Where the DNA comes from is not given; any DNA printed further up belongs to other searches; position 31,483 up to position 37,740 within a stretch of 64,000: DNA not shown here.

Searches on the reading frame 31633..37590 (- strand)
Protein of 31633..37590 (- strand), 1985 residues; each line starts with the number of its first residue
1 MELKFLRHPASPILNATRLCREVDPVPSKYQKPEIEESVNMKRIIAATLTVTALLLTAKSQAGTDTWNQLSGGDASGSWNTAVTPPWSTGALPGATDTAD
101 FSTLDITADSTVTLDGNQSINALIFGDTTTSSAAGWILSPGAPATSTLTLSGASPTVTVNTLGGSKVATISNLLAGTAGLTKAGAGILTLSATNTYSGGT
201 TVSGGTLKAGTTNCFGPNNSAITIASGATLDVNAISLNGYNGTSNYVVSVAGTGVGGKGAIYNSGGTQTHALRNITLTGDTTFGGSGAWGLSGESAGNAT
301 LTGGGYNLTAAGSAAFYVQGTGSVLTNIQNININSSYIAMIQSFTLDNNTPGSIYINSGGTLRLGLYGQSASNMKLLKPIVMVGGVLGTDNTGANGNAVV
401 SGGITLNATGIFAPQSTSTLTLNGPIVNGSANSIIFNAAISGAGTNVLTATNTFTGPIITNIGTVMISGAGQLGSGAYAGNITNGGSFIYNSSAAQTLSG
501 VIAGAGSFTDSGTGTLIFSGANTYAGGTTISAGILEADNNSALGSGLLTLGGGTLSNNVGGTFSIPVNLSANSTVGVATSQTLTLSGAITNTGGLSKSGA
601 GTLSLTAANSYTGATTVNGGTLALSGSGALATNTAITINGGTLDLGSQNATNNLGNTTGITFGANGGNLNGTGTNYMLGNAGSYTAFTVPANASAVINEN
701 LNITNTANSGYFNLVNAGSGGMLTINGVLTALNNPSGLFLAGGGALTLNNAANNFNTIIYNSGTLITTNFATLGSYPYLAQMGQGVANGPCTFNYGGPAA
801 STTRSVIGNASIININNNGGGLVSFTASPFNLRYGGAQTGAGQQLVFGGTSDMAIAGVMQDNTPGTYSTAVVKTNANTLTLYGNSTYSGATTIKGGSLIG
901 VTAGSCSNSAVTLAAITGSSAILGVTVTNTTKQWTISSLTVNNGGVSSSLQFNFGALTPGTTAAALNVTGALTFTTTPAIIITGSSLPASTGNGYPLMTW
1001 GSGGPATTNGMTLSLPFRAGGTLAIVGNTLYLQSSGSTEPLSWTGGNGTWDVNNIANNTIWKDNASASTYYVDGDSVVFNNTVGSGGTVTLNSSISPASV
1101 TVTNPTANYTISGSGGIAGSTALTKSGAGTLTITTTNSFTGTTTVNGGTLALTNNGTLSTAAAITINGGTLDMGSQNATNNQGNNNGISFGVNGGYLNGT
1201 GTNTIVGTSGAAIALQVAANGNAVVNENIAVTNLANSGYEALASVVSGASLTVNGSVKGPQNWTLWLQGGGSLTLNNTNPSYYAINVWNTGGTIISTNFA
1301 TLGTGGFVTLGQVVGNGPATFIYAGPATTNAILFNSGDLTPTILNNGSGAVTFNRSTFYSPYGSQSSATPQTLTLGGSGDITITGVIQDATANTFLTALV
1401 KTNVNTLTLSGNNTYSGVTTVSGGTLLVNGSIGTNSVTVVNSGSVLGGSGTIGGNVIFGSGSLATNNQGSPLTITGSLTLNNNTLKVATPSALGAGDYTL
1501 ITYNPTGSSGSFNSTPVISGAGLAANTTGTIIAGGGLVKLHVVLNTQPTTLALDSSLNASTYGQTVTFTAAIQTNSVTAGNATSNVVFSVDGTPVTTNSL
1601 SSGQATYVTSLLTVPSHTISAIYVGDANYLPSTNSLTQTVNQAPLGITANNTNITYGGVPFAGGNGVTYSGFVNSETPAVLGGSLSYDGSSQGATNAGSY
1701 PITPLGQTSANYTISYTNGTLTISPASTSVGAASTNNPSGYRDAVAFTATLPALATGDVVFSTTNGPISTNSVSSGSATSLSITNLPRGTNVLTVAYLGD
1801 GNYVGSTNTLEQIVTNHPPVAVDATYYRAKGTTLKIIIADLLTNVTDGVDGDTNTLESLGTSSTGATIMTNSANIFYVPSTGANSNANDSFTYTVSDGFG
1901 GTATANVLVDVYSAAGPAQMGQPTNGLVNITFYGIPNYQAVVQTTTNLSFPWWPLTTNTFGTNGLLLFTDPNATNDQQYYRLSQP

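Call 27: search_protein_families(library=pfam, proteins=[window:31633-37590:-], max_evalue=0.001)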
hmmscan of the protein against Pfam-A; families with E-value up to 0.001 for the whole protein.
window:31633-37590:- (1985 aa): 4 families
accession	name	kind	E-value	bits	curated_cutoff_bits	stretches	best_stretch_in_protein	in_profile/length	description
PF12951.13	PATR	-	6.9e-39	132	27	6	180-208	1-29/30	Passenger-associated-transport-repeat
PF16640.11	Big_3_5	-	1.1e-19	71.2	35.5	2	1555-1641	3-88/88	Bacterial Ig-like domain (group 3)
PF17963.7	Big_9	-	6.1e-11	43.5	23.6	1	1816-1909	1-88/89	Bacterial Ig domain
PF17892.7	Cadherin_5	-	6.8e-10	39.1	26.5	1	1816-1911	2-97/98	Cadherin-like domain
